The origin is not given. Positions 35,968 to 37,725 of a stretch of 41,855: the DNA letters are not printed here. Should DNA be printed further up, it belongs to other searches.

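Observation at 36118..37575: GpgS-like glycosyltransferase fused to a histidine phosphatase, inserted between parA and parB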

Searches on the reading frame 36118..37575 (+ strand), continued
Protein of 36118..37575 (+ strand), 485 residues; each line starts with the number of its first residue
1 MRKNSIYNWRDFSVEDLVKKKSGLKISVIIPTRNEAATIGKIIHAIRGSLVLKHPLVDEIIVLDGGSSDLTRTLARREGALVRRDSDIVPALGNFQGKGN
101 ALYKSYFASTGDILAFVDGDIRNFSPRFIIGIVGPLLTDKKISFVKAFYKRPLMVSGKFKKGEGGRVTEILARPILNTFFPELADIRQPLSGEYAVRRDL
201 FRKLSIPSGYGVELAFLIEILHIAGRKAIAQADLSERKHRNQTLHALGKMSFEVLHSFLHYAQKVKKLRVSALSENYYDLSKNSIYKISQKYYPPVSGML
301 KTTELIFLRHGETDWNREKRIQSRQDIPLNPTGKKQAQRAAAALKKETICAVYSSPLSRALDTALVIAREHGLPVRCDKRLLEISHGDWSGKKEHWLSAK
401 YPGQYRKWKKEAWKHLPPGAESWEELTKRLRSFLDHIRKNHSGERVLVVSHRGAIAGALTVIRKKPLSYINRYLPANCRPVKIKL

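Call 40: search_protein_families(library=pfam, proteins=[L013:6079-6735:+, L015:8499-9737:+, L015:4479-6533:-, L015:3742-4509:-, L015:2599-3747:+, L015:9746-10306:-, L015:10322-11137:-, L015:7948-8502:+, L015:6980-7951:+], max_evalue=0.0001)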
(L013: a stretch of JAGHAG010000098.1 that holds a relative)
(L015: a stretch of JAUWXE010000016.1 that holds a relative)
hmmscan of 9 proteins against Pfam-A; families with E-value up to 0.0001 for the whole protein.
L013:6079-6735:+ (218 aa): 2 families
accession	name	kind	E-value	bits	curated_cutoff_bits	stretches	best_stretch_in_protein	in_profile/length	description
PF13419.12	HAD_2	-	7.4e-33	114.6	23.8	1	7-185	1-178/178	Haloacid dehalogenase-like hydrolase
PF00702.32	Hydrolase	-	5e-26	92.7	26.4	1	5-179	2-191/191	haloacid dehalogenase-like hydrolase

L015:8499-9737:+ (412 aa): 3 families
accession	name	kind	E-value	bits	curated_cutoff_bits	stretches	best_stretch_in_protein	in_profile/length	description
PF00534.26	Glycos_transf_1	-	3.9e-23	82.3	26.4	1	220-393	9-168/172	Glycosyl transferases group 1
PF13692.12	Glyco_trans_1_4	-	8.1e-15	55.8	27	1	228-381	3-140/142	Glycosyl transferases group 1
PF13439.12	Glyco_transf_4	-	4e-13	50.2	28.5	1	18-203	1-168/170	Glycosyltransferase Family 4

L015:4479-6533:- (684 aa): 2 families
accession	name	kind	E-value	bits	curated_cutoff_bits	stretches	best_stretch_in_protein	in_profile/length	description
PF00912.28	Transgly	-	1.2e-66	224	27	1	55-229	2-177/178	Transglycosylase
PF00905.27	Transpeptidase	-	3.8e-25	89.1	22.1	1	319-606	1-293/299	Penicillin binding protein transpeptidase domain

L015:3742-4509:- (255 aa): 2 families
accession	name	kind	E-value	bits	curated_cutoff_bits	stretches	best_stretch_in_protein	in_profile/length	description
PF01887.21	SAM_HAT_N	-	1.7e-51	174.3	26.3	1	11-153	1-145/145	SAM hydroxide adenosyltransferase N-terminal domain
PF20257.3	SAM_HAT_C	-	3.8e-20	72.5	25.5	1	168-249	2-84/84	SAM hydroxide adenosyltransferase C-terminal domain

L015:2599-3747:+ (382 aa): 3 families
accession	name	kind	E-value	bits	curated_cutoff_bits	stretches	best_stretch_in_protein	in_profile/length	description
PF02773.21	S-AdoMet_synt_C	-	9.9e-66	220.3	25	1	230-369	1-138/138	S-adenosylmethionine synthetase, C-terminal domain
PF02772.21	S-AdoMet_synt_M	-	6.7e-48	162.2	29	1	112-228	2-120/120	S-adenosylmethionine synthetase, central domain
PF00438.25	S-AdoMet_synt_N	-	1e-45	154.7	33.1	1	6-103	2-99/99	S-adenosylmethionine synthetase, N-terminal domain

L015:9746-10306:- (186 aa): 1 family
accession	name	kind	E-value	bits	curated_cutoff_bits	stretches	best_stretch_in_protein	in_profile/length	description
PF05103.18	DivIVA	-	2.5e-32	112.1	28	1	5-133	3-131/131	DivIVA protein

L015:10322-11137:- (271 aa): 5 families
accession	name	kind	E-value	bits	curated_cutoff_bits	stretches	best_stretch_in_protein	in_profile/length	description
PF14748.11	P5CR_dimer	-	9.8e-35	119.4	25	1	165-269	1-105/105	Pyrroline-5-carboxylate reductase dimerisation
PF03807.23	F420_oxidored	-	2.3e-15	57.4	21.6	1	8-102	1-94/94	NADP oxidoreductase coenzyme F420-dependent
PF03446.21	NAD_binding_2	-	1.8e-08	35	21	1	8-98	1-91/161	NAD binding domain of 6-phosphogluconate dehydrogenase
PF01210.29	NAD_Gly3P_dh_N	-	6.2e-06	26.7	23.1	0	8-117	1-123/158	NAD-dependent glycerol-3-phosphate dehydrogenase N-terminus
PF02558.23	ApbA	-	5.7e-05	23.2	22.2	0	9-105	1-105/150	Ketopantoate reductase PanE/ApbA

L015:7948-8502:+ (184 aa): 1 family
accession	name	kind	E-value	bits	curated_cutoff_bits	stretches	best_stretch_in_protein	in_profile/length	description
PF00300.27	His_Phos_1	-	2.7e-47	161.4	21.7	1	4-178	1-175/194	Histidine phosphatase superfamily (branch 1)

L015:6980-7951:+ (323 aa): 1 family
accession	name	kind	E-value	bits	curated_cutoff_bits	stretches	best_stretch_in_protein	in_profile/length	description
PF00535.33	Glycos_transf_2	-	4.7e-10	40.1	23.3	1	36-167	2-126/168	Glycosyl transferase family 2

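Call 52: search_protein_families(library=ncbifam, proteins=[L015:8499-9737:+, L015:7948-8502:+], max_evalue=1e-8)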
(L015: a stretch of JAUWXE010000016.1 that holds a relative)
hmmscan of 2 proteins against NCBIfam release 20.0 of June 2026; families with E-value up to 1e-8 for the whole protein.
L015:8499-9737:+ (412 aa): 12 families
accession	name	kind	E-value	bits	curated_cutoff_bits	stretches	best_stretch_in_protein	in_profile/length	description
NF038255.1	exopoly_VpsD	equivalog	1.2e-16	60.6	300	1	190-407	175-373/381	VpsD family glycosyltransferase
TIGR03999.1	thiol_BshA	equivalog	2.8e-16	59.4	273.7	1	167-400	143-360/375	N-acetyl-alpha-D-glucosaminyl L-malate synthase BshA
NF038295.1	EPS_HpsP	equivalog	1.4e-12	47.4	550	1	168-405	153-379/388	hormogonium polysaccharide biosynthesis glycosyltransferase HpsP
TIGR04047.1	MSMEG_0565_glyc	hypoth_equivalog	2.6e-12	46.5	259.85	1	165-403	135-364/373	MSMEG_0565 family glycosyltransferase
NF038229.1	Glyco4_Geo_Pelo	equivalog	6e-12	45.2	400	1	163-379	104-300/338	GPMC system family 4 glycosyltransferase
TIGR02149.1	glgA_Coryne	subfamily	3e-11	43.1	302.4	1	167-402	143-379/391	glycogen synthase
NF041101.1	manno_glu_gly_synth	equivalog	3e-11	42.7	640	1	7-346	3-347/431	mannosylglucosylglycerate synthase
TIGR04157.1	glyco_rSAM_CFB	subfamily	1.3e-10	40.9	400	1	169-364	170-346/406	TIGR04157 family glycosyltransferase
NF012028.0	PRK15484.1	subfamily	1e-09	38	618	1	165-405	136-370/380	lipopolysaccharide N-acetylglucosaminyltransferase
NF041010.1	glycosy_Agl16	equivalog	2.1e-09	36.7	575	1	170-364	135-300/352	glycosylation protein Agl16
NF041876.1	EPS_EpsE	equivalog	6.3e-09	35.6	400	1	181-381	175-359/389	exopolysaccharide biosynthesis GT4 family glycosyltransferase EpsE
TIGR03088.1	stp2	hypoth_equivalog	8.5e-09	34.9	409.05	0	159-254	125-222/374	TIGR03088 family PEP-CTERM/XrtA system glycosyltransferase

L015:7948-8502:+ (184 aa): 18 families
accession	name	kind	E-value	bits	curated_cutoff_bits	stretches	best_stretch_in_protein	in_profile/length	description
TIGR03162.1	ribazole_cobC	equivalog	1.3e-37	129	162.9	1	4-176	1-170/176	alpha-ribazole phosphatase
NF045917.1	PhserinePhPspA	equivalog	4.8e-36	124.4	350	1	1-176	1-176/211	phosphoserine phosphatase PspA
NF005567.0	PRK07238.1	equivalog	6.1e-28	98.2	326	1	3-162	179-340/378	bifunctional RNase H/acid phosphatase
NF002901.0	PRK03482.1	equivalog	7e-23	81.4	261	1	1-159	1-161/215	2,3-diphosphoglycerate-dependent phosphoglycerate mutase GpmB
TIGR03848.1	MSMEG_4193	subfamily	1.6e-22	80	203.85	1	4-130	2-127/204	MSMEG_4193 family putative phosphomutase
NF011580.0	PRK15004.1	equivalog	1.7e-22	80.4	250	1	3-156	2-156/203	adenosylcobalamin/alpha-ribazole phosphatase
NF002217.0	PRK01112.1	equivalog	5.7e-21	74.9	320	1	1-64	1-64/228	2,3-bisphosphoglycerate-dependent phosphoglycerate mutase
NF002339.0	PRK01295.1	equivalog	8.1e-20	71.2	316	1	3-161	4-168/206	2,3-bisphosphoglycerate-dependent phosphoglycerate mutase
NF010713.0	PRK14115.1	equivalog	5.2e-19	68.5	305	1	1-104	1-109/248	2,3-diphosphoglycerate-dependent phosphoglycerate mutase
TIGR01258.1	pgm_1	subfamily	1.2e-18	67.4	81.7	1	3-102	2-106/245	2,3-bisphosphoglycerate-dependent phosphoglycerate mutase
NF038349.1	dPGM_arch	equivalog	4.1e-18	66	225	1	4-161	1-150/194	2,3-diphosphoglycerate-dependent phosphoglycerate mutase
NF010718.0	PRK14120.1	equivalog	8.4e-18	64.6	366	1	2-109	5-118/249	phosphoglyceromutase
NF009994.0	PRK13463.1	equivalog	1.1e-16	61.2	277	1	4-129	5-130/203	phosphoserine phosphatase 1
NF010717.0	PRK14119.1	equivalog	8.2e-15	55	378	1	1-132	1-138/228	2,3-diphosphoglycerate-dependent phosphoglycerate mutase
NF009993.0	PRK13462.1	equivalog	5.2e-14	52.4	226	1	2-135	6-132/203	acid phosphatase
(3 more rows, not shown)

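Call 64: predict_structure(alignment_id=A4)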
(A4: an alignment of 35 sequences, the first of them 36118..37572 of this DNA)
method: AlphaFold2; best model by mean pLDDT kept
length: 485 residues; sequences in the alignment: 35
mean_pLDDT: 93.9   pTM: 0.91
mean pLDDT of the five models: 93.9, 92.9, 92.7, 92.3, 91.6
residues with pLDDT >= 90: 409; 70-90: 70; 50-70: 5; < 50: 1
segments of 3 or more residues with pLDDT < 50: none
pLDDT, mean of each block of 10 residues (from residue 1): 80 97 95 96 98 98 96 98 96 91 97 96 96 97 96 83 76 94 93 95 96 96 97 93 88 95 94 89 88 93 96 96 95 98 96 98 98 97 95 96 92 90 95 96 97 95 91 88 93
secondary structure, 60 per line:
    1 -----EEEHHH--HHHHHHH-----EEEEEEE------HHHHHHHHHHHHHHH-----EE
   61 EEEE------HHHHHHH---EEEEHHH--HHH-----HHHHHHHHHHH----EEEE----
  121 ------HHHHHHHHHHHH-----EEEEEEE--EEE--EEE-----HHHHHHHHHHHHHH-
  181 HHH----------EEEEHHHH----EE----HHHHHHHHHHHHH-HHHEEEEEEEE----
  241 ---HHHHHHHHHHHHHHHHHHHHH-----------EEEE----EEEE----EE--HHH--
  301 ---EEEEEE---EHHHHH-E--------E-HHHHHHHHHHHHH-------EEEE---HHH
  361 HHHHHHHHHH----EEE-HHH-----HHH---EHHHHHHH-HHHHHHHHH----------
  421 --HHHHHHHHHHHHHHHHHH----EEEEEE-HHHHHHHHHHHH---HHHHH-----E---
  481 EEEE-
elements in order: E6-8 H14-20 E26-32 H39-53 E59-64 H71-77 E81-84 H98-108 E113-116 H127-138 E144-150 E153-155 E158-160 H166-179 E194-197 H198-201 H212-224 E229-236 H244-264 E276-279 E284-287 E304-309 H314-318 H331-343 E351-354 H358-370 E375-377 H394-400 H402-410 H423-440 E445-450 H452-463 H467-471 E481-484

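Call 68: fold_search(model_id=the predicted structure, library=pdb)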
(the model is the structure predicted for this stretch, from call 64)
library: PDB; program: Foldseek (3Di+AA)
matches with E <= 10: 1174; with E <= 0.001: 484
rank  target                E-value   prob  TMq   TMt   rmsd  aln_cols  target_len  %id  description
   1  3kia_A                8.6e-28  1.00  0.55  0.84   2.7       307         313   34  Crystal structure of mannosyl-3-phosphoglycerate synthase from Rubrobacter xylanophilus (released 2010-11-03)
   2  3kia_C                5.9e-27  1.00  0.55  0.86   2.3       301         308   34  Crystal structure of mannosyl-3-phosphoglycerate synthase from Rubrobacter xylanophilus (released 2010-11-03)
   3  5jqx_C                6.6e-27  1.00  0.52  0.89   2.1       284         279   39  Crystal structure of glucosyl-3-phosphoglycerate synthase from Mycobacterium tuberculosis in complex with phosphoglyce (released 2017-05-24)
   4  3f1y_A                7.4e-27  1.00  0.56  0.84   2.5       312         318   33  Mannosyl-3-phosphoglycerate synthase from Rubrobacter xylanophilus (released 2009-11-03)
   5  3o3p_B                7.4e-27  1.00  0.55  0.82   3.1       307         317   34  Crystal structure of R. xylanophilus MpgS in complex with GDP-Mannose (released 2010-11-03)
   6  3f1y_C                1.3e-26  1.00  0.55  0.83   2.6       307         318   34  Mannosyl-3-phosphoglycerate synthase from Rubrobacter xylanophilus (released 2009-11-03)
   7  5jqx_A                1.6e-26  1.00  0.53  0.90   2.2       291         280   38  Crystal structure of glucosyl-3-phosphoglycerate synthase from Mycobacterium tuberculosis in complex with phosphoglyce (released 2017-05-24)
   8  4y6u                  3.4e-26  1.00  0.52  0.89   1.9       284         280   40  Mycobacterial protein (released 2015-07-15)
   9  4y6n                  3.8e-26  1.00  0.52  0.89   2.0       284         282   39  Crystal structure of glucosyl-3-phosphoglycerate synthase from Mycobacterium tuberculosis in complex with Mn2+, uridine- (released 2015-07-15)
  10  7qoq_A                4.0e-26  1.00  0.53  0.85   1.8       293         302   35  Crystal structure of Mycobacterium hassiacum glucosyl-3-phosphoglycerate synthase at pH 8.5 in complex with UMP and Ma (released 2023-01-18)
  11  7pho_A                4.8e-26  1.00  0.52  0.83   3.5       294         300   37  Crystal structure of Mycobacterium hassiacum glucosyl-3-phosphoglycerate synthase at pH 7.1 in complex with 4-hydroxyb (released 2023-03-01)
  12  5jqx_B                5.7e-26  1.00  0.52  0.89   1.8       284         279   39  Crystal structure of glucosyl-3-phosphoglycerate synthase from Mycobacterium tuberculosis in complex with phosphoglyce (released 2017-05-24)
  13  3ckq                  6.1e-26  1.00  0.52  0.81   2.9       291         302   40  Crystal Structure of a Mycobacterial Protein (released 2008-07-29)
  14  7qcp_A                7.7e-26  1.00  0.51  0.85   2.8       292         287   36  Crystal structure of Mycobacterium hassiacum glucosyl-3-phosphoglycerate synthase at pH 7.2 - apo form (released 2022-12-14)
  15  4y7g                  9.1e-26  1.00  0.52  0.89   1.9       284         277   38  Crystal structure of glucosyl-3-phosphoglycerate synthase from Mycobacterium tuberculosis in complex with Mn2+, uridine- (released 2015-07-15)
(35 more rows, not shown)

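Call 73: find_encoding_contigs(protein=P0184, flank=5000, max_places=1)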
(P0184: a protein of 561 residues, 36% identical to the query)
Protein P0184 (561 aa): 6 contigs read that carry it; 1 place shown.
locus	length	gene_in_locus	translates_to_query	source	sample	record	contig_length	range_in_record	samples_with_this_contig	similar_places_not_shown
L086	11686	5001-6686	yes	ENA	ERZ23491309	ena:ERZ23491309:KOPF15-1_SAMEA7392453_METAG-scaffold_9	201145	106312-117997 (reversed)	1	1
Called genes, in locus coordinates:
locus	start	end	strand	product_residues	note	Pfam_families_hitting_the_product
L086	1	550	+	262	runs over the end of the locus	-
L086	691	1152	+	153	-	-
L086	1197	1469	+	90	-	PF00240:ubiquitin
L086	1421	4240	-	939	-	PF23162:AEP_C962R, PF08707:PriCT_2, PF08706:D5_N, PF19263:DUF5906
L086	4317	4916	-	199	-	PF00782:DSPc, PF22785:Tc-R-P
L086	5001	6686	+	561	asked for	PF00535:Glycos_transf_2, PF00300:His_Phos_1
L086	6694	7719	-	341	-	PF13532:2OG-FeII_Oxy_2 (weak)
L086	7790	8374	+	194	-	PF01096:Zn_ribbon_TFIIS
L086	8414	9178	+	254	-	PF13733:Glyco_transf_7N, PF02709:Glyco_transf_7C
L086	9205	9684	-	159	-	PF01192:RNA_pol_Rpb6 (weak)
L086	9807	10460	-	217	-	-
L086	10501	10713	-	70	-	-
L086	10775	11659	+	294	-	PF02729:OTCace_N, PF00185:OTCace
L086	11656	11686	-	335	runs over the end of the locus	PF00179:UQ_con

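Call 74: find_related_loci(query=A1, collection=viral_contigs, flank=4000)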
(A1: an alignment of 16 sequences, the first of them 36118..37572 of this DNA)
Query A1 (485 aa) in viral_contigs; peptide patterns used: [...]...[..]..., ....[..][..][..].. (x = any residue, [..] = any of these).
29 stretches matched a pattern; 11 encode a relative of the query (tblastn E <= 1e-3); 11 distinct loci.
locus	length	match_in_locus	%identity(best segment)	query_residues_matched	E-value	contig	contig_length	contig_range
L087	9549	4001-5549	41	9-467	7e-65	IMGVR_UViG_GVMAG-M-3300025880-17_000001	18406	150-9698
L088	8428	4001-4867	39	5-276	5e-64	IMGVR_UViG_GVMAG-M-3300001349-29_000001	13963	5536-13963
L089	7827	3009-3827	41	7-277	2e-62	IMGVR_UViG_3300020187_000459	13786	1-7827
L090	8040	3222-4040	41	7-277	3e-62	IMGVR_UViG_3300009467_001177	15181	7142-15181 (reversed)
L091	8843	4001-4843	40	1-277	2e-62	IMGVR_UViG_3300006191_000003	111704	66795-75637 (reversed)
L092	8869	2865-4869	42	5-453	1e-61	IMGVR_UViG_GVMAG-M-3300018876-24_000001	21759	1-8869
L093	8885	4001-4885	39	4-290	1e-61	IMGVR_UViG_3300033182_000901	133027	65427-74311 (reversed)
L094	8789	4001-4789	43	3-259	7e-62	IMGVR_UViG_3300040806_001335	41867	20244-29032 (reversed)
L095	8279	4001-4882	39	3-298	2e-61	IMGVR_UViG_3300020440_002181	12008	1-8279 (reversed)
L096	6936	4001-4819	41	7-277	2e-62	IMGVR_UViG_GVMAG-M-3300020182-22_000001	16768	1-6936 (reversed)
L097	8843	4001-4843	40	1-277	2e-62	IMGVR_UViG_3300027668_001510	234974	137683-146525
